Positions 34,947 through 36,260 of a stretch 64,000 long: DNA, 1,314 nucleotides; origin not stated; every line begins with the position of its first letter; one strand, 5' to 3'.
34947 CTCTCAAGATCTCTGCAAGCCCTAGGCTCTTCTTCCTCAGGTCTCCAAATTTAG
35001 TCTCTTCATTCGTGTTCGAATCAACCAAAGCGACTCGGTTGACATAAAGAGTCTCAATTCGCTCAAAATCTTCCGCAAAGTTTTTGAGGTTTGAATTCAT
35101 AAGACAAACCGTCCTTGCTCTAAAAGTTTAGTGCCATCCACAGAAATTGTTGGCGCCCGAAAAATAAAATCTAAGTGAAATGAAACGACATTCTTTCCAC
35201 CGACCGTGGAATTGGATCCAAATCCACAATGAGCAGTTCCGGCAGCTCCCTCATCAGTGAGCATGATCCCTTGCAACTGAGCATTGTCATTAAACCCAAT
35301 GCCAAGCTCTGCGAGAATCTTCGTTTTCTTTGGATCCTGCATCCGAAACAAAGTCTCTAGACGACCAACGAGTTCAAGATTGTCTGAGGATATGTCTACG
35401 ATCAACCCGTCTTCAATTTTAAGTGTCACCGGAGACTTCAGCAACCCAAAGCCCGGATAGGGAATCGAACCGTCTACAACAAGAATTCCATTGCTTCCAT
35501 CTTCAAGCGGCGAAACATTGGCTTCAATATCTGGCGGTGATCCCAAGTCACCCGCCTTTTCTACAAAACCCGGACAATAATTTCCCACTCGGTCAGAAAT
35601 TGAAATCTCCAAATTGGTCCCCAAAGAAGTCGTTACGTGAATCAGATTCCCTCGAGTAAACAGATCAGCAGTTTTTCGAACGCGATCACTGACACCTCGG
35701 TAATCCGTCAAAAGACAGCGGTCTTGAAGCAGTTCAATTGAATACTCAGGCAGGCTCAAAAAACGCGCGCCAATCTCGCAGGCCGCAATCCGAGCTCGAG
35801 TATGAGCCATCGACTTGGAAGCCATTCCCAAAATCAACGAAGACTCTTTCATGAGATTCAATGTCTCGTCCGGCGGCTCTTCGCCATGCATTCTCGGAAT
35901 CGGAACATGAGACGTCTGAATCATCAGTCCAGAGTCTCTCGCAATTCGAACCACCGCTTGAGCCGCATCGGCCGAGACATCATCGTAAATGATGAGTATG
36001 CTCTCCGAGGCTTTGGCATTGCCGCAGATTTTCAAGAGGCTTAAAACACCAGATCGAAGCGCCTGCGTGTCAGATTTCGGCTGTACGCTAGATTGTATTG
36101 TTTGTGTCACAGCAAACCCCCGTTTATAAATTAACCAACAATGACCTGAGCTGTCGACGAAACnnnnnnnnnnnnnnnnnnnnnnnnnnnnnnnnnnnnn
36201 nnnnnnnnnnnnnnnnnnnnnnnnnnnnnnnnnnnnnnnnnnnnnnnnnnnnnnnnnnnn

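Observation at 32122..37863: Acyl-carrier N-acylation module (class-I aminotransferase / ACP / acyl-AMP ligase / M29-like / LpxD-like acyltransferase) embedded in a glycan operon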

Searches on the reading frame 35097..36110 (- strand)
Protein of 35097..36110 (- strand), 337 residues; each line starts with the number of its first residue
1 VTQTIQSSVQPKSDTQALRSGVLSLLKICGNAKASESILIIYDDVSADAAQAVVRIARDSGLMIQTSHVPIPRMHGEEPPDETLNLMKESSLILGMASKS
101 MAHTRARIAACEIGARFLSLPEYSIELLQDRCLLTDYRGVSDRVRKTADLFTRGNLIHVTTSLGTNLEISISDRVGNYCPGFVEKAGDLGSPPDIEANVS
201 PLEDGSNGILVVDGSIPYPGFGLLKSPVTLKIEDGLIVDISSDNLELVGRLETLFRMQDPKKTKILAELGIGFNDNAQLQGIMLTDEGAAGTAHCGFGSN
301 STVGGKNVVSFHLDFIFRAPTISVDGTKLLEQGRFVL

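Call 3: search_protein_families(library=pfam, proteins=[window:35097-36110:-], max_evalue=0.01)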
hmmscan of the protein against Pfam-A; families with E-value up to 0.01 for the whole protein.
window:35097-36110:- (337 aa): 0 families

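Call 4: search_protein_families(library=ncbifam, proteins=[window:35097-36110:-], max_evalue=0.01)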
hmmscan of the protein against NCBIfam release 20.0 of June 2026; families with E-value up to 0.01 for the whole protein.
window:35097-36110:- (337 aa): 0 families

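Call 8: search_protein_families(library=pfam, proteins=[window:35097-36110:-], max_evalue=10)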
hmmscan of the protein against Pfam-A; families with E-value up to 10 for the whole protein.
window:35097-36110:- (337 aa): 1 family
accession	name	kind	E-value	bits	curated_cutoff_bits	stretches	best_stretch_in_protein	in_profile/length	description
PF06200.19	tify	-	0.23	11.3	27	1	41-57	17-33/34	tify domain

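Call 9: search_solved_structures(query=window:35097-36110:-, max_evalue=10)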
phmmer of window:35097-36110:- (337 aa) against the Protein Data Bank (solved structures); distinct sequences matched with E-value up to 10: 5.
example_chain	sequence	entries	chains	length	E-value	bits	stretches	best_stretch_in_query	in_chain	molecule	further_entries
7cn3_A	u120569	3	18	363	0.00032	23.2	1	142-328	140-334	2,5-dihydroxypyridine 5,6-dioxygenase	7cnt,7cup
2a6c_A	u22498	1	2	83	0.19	14.1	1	138-174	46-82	Helix-turn-helix motif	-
4egw_A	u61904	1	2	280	0.81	12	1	227-273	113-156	Magnesium transport protein CorA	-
4cy4_A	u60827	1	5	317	1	11.6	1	227-273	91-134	MAGNESIUM TRANSPORT PROTEIN CORA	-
4ev6_A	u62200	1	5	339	1.1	11.5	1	227-273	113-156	Magnesium transport protein CorA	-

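Call 12: find_encoding_contigs(protein=window:35097-36110:-, flank=10000, max_places=6)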
Protein window:35097-36110:- (337 aa): no gene with exactly this product is on record in the collection.

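Call 14: find_homologous_proteins(query=window:35097-36110:-, max_evalue=0.001)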
Query window:35097-36110:- (337 aa): 1117 proteins with E <= 0.001 among 8000 candidates; the best 120 are listed.
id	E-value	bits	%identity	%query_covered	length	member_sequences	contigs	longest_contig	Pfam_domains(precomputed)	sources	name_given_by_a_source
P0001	3.2e-217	738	100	100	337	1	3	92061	PF26233.1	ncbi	-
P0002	1.7e-116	407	57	94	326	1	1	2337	PF26233.1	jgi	jgi:2,5-dihydroxypyridine 5,6-dioxygenase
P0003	9.4e-116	404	55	96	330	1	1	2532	PF26233.1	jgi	jgi:2,5-dihydroxypyridine 5,6-dioxygenase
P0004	8.1e-114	398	58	94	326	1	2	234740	PF26233.1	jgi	jgi:leucyl aminopeptidase (aminopeptidase T)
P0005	1.4e-111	391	56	93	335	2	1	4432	PF26233.1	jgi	-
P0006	4.8e-101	356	52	96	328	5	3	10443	PF26233.1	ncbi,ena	-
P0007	2.0e-99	351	50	93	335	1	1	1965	PF26233.1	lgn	-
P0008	3.8e-99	350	52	94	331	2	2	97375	PF26233.1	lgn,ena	-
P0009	7.8e-99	349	52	94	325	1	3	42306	PF26233.1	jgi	jgi:leucyl aminopeptidase (aminopeptidase T)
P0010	3.7e-98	347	51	95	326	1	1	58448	PF26233.1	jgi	jgi:leucyl aminopeptidase (aminopeptidase T)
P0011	1.7e-97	344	50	95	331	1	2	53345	PF26233.1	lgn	-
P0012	3.0e-97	344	51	95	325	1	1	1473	PF26233.1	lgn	-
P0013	7.7e-97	342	49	97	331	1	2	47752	PF26233.1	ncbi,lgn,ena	-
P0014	2.4e-96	341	50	96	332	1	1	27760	PF26233.1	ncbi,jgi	jgi:2,5-dihydroxypyridine 5,6-dioxygenase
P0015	2.7e-96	341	53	93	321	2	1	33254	PF26233.1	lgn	-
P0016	3.7e-96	340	52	92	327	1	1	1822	PF26233.1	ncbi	-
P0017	6.7e-96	339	52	94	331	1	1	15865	PF26233.1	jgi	jgi:2,5-dihydroxypyridine 5,6-dioxygenase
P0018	7.7e-96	339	51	95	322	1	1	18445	PF26233.1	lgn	-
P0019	9.7e-96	339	50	94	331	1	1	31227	PF26233.1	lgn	-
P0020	9.9e-96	339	52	95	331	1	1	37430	PF26233.1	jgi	jgi:2,5-dihydroxypyridine 5,6-dioxygenase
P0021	1.5e-95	338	48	94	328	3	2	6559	PF26233.1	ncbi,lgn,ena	-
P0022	1.7e-95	338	50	93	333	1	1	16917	PF26233.1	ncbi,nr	ncbi:MAG: hypothetical protein HY553_00420 [Elusimicrobia bacterium]|nr:hypothetical protein [Elusim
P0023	3.1e-95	337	50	97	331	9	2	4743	PF26233.1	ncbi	-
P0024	3.9e-95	337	51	94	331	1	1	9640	PF26233.1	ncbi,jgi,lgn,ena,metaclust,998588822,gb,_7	metaclust:\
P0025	4.3e-95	337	50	94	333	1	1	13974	PF26233.1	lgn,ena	-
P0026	4.8e-95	336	48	98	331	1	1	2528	PF26233.1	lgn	-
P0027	6.0e-95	336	51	94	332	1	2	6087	PF26233.1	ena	-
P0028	7.8e-95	336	52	93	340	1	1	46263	PF26233.1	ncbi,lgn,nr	ncbi:MAG: hypothetical protein JW893_08760 [Candidatus Omnitrophica bacterium]|nr:hypothetical prote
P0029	1.0e-94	335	51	96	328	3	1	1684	PF02073.21,PF26233.1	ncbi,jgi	jgi:2,5-dihydroxypyridine 5,6-dioxygenase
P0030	3.9e-94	333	49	98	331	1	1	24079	PF26233.1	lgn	-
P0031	8.2e-94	332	52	93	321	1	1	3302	PF26233.1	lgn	-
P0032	8.5e-94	332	52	93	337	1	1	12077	PF26233.1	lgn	-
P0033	1.1e-93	332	51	94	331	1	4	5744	PF26233.1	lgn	-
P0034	1.4e-93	332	49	95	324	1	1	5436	PF26233.1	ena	-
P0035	1.7e-93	331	49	93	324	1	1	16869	PF26233.1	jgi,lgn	-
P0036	1.9e-93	331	51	93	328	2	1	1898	PF26233.1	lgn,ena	-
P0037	2.1e-93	331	50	94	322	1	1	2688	PF26233.1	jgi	jgi:leucyl aminopeptidase (aminopeptidase T)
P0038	2.9e-93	331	50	95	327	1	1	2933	PF26233.1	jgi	jgi:leucyl aminopeptidase (aminopeptidase T)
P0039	4.4e-93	330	50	95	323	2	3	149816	PF26233.1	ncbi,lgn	-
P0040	4.5e-93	330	48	95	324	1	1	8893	PF26233.1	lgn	-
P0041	5.9e-93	330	49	93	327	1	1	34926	PF26233.1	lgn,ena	-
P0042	9.9e-93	329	50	95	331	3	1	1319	PF26233.1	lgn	-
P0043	1.1e-92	329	49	95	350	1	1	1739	PF26233.1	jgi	jgi:leucyl aminopeptidase (aminopeptidase T)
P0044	2.1e-92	328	49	93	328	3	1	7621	PF26233.1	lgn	-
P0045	3.0e-92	327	53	88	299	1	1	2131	PF26233.1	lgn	-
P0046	3.2e-92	327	50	93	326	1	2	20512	PF26233.1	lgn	-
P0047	3.9e-92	327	48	93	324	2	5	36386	PF26233.1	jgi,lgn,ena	-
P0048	3.9e-92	327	49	95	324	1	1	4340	PF26233.1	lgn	-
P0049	4.0e-92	327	50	92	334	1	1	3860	PF26233.1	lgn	-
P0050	6.3e-92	326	49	93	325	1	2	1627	PF26233.1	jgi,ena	-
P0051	6.3e-92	326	49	96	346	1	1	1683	PF26233.1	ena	-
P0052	8.1e-92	326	48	97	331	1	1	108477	PF26233.1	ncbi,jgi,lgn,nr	ncbi:MAG TPA: hypothetical protein VHS78_07910 [Candidatus Elarobacter sp.]|jgi:leucyl aminopeptidas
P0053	9.3e-92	326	48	95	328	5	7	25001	PF26233.1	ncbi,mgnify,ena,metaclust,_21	mgnify:FL=1|metaclust:\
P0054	9.4e-92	326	51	96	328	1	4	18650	PF26233.1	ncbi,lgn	-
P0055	9.6e-92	326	48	96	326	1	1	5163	PF26233.1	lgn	-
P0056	9.7e-92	326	49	98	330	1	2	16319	PF26233.1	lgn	-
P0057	9.8e-92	326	48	98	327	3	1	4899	PF26233.1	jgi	jgi:2,5-dihydroxypyridine 5,6-dioxygenase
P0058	1.2e-91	325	52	92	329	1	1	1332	PF02073.21,PF26233.1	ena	-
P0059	1.3e-91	325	52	93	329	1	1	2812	PF26233.1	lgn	-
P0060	1.6e-91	325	48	97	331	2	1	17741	PF26233.1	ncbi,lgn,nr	ncbi:MAG TPA: hypothetical protein VHT53_13290 [Candidatus Elarobacter sp.]|nr:hypothetical protein 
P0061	1.9e-91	325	50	93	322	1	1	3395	PF26233.1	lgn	-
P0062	2.4e-91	324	50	93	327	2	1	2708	PF26233.1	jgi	jgi:leucyl aminopeptidase (aminopeptidase T)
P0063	2.7e-91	324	47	97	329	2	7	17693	PF26233.1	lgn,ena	-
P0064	2.8e-91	324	47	96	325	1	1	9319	PF26233.1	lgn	-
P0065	2.9e-91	324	50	93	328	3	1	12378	PF26233.1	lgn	-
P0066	3.0e-91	324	48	95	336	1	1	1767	PF26233.1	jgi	jgi:2,5-dihydroxypyridine 5,6-dioxygenase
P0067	3.2e-91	324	49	94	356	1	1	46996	PF26233.1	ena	-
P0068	3.3e-91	324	47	99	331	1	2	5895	PF26233.1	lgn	-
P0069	3.6e-91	324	48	93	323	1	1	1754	PF26233.1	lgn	-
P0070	3.8e-91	324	52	92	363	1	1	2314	PF26233.1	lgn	-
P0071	4.2e-91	323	50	96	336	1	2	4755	PF26233.1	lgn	-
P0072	4.5e-91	323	52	91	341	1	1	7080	PF26233.1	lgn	-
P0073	5.2e-91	323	49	92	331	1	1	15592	PF26233.1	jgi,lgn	jgi:leucyl aminopeptidase (aminopeptidase T)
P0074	6.5e-91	323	47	99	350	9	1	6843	PF26233.1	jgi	jgi:leucyl aminopeptidase (aminopeptidase T)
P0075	6.8e-91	323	49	97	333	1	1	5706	PF26233.1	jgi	jgi:leucyl aminopeptidase (aminopeptidase T)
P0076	7.5e-91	323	47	98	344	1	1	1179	PF26233.1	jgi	-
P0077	7.6e-91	323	49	93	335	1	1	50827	PF26233.1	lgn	-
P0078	8.7e-91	322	48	92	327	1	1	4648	PF26233.1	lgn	-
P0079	9.7e-91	322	48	93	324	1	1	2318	PF26233.1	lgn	-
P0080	9.9e-91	322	49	96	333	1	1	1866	PF26233.1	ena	-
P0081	1.3e-90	322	48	93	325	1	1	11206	PF26233.1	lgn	-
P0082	1.3e-90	322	50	93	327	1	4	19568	PF26233.1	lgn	-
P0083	1.4e-90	322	50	93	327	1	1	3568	PF26233.1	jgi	-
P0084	1.9e-90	321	49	96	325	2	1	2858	PF26233.1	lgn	-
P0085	2.0e-90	321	49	93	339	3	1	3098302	PF26233.1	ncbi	-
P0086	2.3e-90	321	49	93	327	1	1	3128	PF26233.1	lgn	-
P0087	2.4e-90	321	48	97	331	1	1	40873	PF26233.1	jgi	jgi:2,5-dihydroxypyridine 5,6-dioxygenase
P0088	2.5e-90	321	47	99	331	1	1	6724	PF26233.1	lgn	-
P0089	2.7e-90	321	49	94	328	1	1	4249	PF26233.1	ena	-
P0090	3.2e-90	321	47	93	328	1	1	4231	PF02073.21,PF26233.1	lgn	-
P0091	3.4e-90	321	49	96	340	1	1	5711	PF26233.1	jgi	jgi:2,5-dihydroxypyridine 5,6-dioxygenase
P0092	4.6e-90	320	48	95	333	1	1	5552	PF26233.1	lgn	-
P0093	4.8e-90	320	49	94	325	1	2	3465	PF26233.1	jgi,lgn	-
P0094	5.5e-90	320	49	95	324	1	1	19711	PF26233.1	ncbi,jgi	-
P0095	7.4e-90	319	48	92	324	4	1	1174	PF02073.21,PF26233.1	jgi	-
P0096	9.1e-90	319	47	97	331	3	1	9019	PF26233.1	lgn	-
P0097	1.1e-89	319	50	93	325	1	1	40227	PF26233.1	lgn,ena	-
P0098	1.1e-89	319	51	89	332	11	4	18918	PF26233.1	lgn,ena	-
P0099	1.4e-89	318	49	95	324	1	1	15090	PF26233.1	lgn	-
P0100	1.6e-89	318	49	92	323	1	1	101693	PF26233.1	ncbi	-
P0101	1.6e-89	318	47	96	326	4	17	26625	PF26233.1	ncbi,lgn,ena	-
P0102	1.7e-89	318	47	93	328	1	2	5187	PF26233.1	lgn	-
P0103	1.8e-89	318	50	95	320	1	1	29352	PF26233.1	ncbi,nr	ncbi:MAG: hypothetical protein P8N92_05745 [Burkholderiales bacterium]|nr:hypothetical protein [Burk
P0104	2.3e-89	318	49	97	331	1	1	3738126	PF26233.1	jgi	jgi:2,5-dihydroxypyridine 5,6-dioxygenase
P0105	2.5e-89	318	47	94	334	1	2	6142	PF26233.1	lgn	-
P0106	2.6e-89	318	50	98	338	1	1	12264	PF26233.1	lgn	-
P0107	2.8e-89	317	49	92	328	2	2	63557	PF26233.1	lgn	-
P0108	2.9e-89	317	50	92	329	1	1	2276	PF26233.1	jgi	jgi:2,5-dihydroxypyridine 5,6-dioxygenase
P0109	3.6e-89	317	47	94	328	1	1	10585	PF26233.1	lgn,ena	-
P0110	4.4e-89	317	48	93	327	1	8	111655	PF26233.1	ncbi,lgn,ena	-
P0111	4.8e-89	317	46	96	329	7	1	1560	PF26233.1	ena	-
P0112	5.0e-89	317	48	94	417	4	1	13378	PF26233.1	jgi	-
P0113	8.8e-89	316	50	94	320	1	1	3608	PF26233.1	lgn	-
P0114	1.0e-88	316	51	97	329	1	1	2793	PF26233.1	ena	-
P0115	1.1e-88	316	48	95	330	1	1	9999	PF26233.1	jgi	jgi:leucyl aminopeptidase (aminopeptidase T)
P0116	1.1e-88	315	50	93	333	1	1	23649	PF26233.1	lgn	-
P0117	1.3e-88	315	49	95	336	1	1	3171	PF26233.1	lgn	-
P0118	1.4e-88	315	48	95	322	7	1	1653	PF26233.1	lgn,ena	-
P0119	1.4e-88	315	46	96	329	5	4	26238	PF26233.1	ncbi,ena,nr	ncbi:MAG: hypothetical protein CMM59_16460 [Rhodospirillaceae bacterium]|nr:hypothetical protein [Rh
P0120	1.5e-88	315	49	92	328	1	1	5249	PF26233.1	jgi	jgi:2,5-dihydroxypyridine 5,6-dioxygenase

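Call 15: find_encoding_contigs(protein=P0001, flank=10000, max_places=3)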
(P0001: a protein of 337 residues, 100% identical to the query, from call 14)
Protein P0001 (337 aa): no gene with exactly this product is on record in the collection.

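Call 16: find_encoding_contigs(protein=P0085, flank=10000, max_places=2)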
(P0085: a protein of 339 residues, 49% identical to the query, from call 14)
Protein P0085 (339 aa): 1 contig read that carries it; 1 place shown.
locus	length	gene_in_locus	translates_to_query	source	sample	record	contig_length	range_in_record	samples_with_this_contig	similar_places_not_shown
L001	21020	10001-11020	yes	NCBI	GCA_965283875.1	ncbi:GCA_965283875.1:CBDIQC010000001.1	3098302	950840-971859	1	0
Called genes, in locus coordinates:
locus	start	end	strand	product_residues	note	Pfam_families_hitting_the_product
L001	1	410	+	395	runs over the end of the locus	PF04932:Wzy_C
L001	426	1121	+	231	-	PF00535:Glycos_transf_2, PF13641:Glyco_tranf_2_3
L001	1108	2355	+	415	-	-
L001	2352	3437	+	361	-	PF13439:Glyco_transf_4, PF13477:Glyco_trans_4_2, PF13579:Glyco_trans_4_4, PF00534:Glycos_transf_1, PF13692:Glyco_trans_1_4, PF13524:Glyco_trans_1_2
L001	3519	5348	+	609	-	PF13522:GATase_6, PF13537:GATase_7, PF00733:Asn_synthase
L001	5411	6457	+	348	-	-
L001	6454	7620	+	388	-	PF13489:Methyltransf_23, PF13649:Methyltransf_25, PF13847:Methyltransf_31 (weak), PF08241:Methyltransf_11, PF08242:Methyltransf_12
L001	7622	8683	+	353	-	PF03141:Methyltransf_29 (weak), PF01209:Ubie_methyltran, PF05175:MTS, PF13489:Methyltransf_23, PF08241:Methyltransf_11, PF08242:Methyltransf_12, PF13649:Methyltransf_25, PF13847:Methyltransf_31, +2 more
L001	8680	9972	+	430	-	PF16254:DUF4910, PF09940:DUF2172, PF16221:HTH_47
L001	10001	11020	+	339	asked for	PF26233:NicX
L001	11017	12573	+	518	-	PF00501:AMP-binding, PF13193:AMP-binding_C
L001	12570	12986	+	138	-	-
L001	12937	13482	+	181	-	PF00155:Aminotran_1_2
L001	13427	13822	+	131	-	PF00155:Aminotran_1_2 (weak)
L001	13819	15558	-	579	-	-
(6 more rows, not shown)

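Call 17: find_encoding_contigs(protein=P0104, flank=10000, max_places=2)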
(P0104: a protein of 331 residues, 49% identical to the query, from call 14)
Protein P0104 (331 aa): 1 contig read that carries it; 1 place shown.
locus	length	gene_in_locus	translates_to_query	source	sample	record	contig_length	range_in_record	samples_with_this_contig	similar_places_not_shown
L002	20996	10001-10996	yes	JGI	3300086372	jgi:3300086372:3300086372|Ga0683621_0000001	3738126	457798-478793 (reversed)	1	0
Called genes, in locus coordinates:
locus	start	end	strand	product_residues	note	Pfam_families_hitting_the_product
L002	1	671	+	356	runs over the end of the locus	PF01370:Epimerase, PF04321:RmlD_sub_bind (faint), PF07993:NAD_binding_4, PF16363:GDP_Man_Dehyd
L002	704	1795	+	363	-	PF01073:3Beta_HSD (weak), PF01370:Epimerase, PF02719:Polysacc_synt_2 (weak), PF04321:RmlD_sub_bind, PF16363:GDP_Man_Dehyd, PF07993:NAD_binding_4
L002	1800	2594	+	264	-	PF00535:Glycos_transf_2, PF13641:Glyco_tranf_2_3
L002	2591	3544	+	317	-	PF05721:PhyH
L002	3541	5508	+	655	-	PF13506:Glyco_transf_21 (faint), PF00535:Glycos_transf_2, PF10111:Glyco_tranf_2_2 (faint), PF13641:Glyco_tranf_2_3 (weak), PF13632:Glyco_trans_2_3 (faint), PF00535:Glycos_transf_2, PF13641:Glyco_tranf_2_3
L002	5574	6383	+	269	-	PF01061:ABC2_membrane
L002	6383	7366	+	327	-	PF00005:ABC_tran, PF02463:SMC_N (faint), PF13555:AAA_29 (weak), PF13304:AAA_21 (faint)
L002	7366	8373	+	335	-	PF00535:Glycos_transf_2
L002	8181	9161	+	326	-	PF02585:PIG-L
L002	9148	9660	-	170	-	-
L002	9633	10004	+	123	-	PF00550:PP-binding (weak)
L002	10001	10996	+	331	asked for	PF26233:NicX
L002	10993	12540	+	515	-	PF00501:AMP-binding, PF13193:AMP-binding_C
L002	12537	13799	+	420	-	PF00155:Aminotran_1_2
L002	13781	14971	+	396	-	PF13489:Methyltransf_23, PF13649:Methyltransf_25, PF13847:Methyltransf_31, PF08241:Methyltransf_11, PF08242:Methyltransf_12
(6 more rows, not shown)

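Call 18: list_cluster_members(proteins=[P0001, P0004, P0006, P0013, P0039])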
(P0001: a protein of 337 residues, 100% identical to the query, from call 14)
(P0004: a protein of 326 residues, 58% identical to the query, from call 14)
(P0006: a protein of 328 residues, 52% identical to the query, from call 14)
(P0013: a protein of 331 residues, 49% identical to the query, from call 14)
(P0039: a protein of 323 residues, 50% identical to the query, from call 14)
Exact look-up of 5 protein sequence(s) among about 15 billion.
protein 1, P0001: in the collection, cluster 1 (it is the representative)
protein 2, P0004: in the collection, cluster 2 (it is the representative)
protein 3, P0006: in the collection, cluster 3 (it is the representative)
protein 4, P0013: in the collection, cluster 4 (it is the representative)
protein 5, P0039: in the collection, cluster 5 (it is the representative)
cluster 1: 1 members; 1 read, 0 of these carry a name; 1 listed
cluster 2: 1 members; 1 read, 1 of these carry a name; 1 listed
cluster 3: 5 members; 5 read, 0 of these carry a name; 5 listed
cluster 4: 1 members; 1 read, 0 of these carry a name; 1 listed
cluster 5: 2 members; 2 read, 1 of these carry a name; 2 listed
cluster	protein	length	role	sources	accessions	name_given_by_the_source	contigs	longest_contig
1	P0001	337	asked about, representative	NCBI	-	-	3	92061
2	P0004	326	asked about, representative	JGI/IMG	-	leucyl aminopeptidase (aminopeptidase T)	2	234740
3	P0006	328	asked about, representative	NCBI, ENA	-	-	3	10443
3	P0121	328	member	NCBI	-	-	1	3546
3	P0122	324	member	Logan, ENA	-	-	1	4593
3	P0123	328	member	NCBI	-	-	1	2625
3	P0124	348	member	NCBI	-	-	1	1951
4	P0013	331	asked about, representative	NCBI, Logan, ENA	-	-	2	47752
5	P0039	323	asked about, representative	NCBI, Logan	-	-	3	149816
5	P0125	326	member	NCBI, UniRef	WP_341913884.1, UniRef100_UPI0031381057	hypothetical protein [Ferrovibrio terrae] | aminopeptidase n=1 Tax=Ferrovibrio terrae TaxID=2594003 RepID=UPI0031381057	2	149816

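Call 20: find_related_loci(query=A1, collection=genome_contigs, flank=10000)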
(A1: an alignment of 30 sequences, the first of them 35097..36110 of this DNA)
Query A1 (337 aa) in genome_contigs; peptide patterns used: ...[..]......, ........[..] (x = any residue, [..] = any of these).
65 stretches matched a pattern; 47 encode a relative of the query (tblastn E <= 1e-3); 45 distinct loci.
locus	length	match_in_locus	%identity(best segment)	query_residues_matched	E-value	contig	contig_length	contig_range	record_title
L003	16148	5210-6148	50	25-337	2e-101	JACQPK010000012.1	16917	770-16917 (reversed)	MAG: Elusimicrobia bacterium isolate NC_groundwater_1305_Ag_S-0.2um_70_34 S_p2_S4_coassembly_k141_159110, whole genome s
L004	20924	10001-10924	52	25-333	2e-99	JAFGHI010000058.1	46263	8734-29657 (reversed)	MAG: Candidatus Omnitrophota bacterium isolate Zod_Metabat.1447 k87_13439109, whole genome shotgun sequence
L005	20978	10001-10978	48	8-333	1e-98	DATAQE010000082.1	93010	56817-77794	MAG TPA_asm: Candidatus Elarobacter sp. isolate SMAG_U5459 k141_2178398, whole genome shotgun sequence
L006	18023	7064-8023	47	17-337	2e-98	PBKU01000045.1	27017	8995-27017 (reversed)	MAG: Magnetovibrio sp. isolate SP26 MHASMcontig_3307480, whole genome shotgun sequence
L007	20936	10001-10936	51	25-336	3e-98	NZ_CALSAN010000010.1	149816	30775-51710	MAG: Ferrovibrio terrae isolate JJ-MO2A6-331-3-m1-bin361 JJ-MO2A6-331-C28, whole genome shotgun sequence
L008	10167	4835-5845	50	1-337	5e-97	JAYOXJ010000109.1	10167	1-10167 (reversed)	MAG: Rhodospirillaceae bacterium isolate 139563_S164_metabat_bins_2.tsv.116_sub NODE_6925_length_10167_cov_3.931665, who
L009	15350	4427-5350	49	25-333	1e-94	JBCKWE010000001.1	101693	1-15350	Legionellaceae bacterium isolate SLM_LV1_30a-M11 Node_1_length_101693_cov_86.758904, whole genome shotgun sequence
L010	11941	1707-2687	47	8-334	2e-94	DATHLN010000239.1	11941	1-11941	MAG TPA_asm: Candidatus Limnocylindrales bacterium isolate SMAG_U12607 k141_1885625, whole genome shotgun sequence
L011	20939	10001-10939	48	19-333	2e-94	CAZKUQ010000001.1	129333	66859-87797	MAG TPA_asm: uncultured Coxiellaceae bacterium isolate SRP011637_co1_113 genome assembly, contig: NODE_14_length_129333_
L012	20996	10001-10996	46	5-337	6e-94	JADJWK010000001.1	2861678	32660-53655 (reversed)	MAG: Candidatus Melainabacteria bacterium isolate Kalu_18-Q3-R12-55_BAT3C.239 tig00000394-10-28572790, whole genome shot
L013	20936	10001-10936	49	25-337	8e-94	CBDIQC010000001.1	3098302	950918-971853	MAG: uncultured Elusimicrobia bacterium isolate NI882-mx-bin12 genome assembly, contig: N-N882-C16, whole genome shotgun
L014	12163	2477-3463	46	1-336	5e-94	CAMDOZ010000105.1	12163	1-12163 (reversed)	MAG: Candidatus Marinimicrobia bacterium isolate TH-11nov19-269 genome assembly, contig: TH-11nov19-C13102, whole genome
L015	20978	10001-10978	47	12-337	2e-92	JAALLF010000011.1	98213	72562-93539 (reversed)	MAG: Alphaproteobacteria bacterium isolate MH2_Bin57 NODE_50_length_98213_cov_15.651124, whole genome shotgun sequence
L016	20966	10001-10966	48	16-337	4e-92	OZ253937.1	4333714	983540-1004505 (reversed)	MAG: Alphaproteobacteria bacterium isolate 26bd64c0-0f2d-4e52-a063-61ff611ccdf2 genome assembly, chromosome: 1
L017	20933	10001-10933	48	25-337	3e-91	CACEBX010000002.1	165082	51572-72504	Rhodospirillaceae bacterium isolate AG-390-K05 genome assembly, contig: AG-390-K05_NODE_2, whole genome shotgun sequence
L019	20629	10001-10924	46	25-334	3e-85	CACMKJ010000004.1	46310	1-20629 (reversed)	MAG: Rhodospirillaceae bacterium isolate AG-919-A04 genome assembly, contig: AG-919-A04_NODE_4, whole genome shotgun seq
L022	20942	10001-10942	46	19-334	2e-84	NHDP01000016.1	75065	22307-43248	MAG: Alphaproteobacteria bacterium TMED62 143763, whole genome shotgun sequence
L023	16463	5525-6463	46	15-329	2e-83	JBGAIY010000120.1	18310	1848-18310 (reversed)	MAG: Myxococcaceae bacterium isolate MAG_MBR_H125.17 MBRH125-17_opera_contig_5785, whole genome shotgun sequence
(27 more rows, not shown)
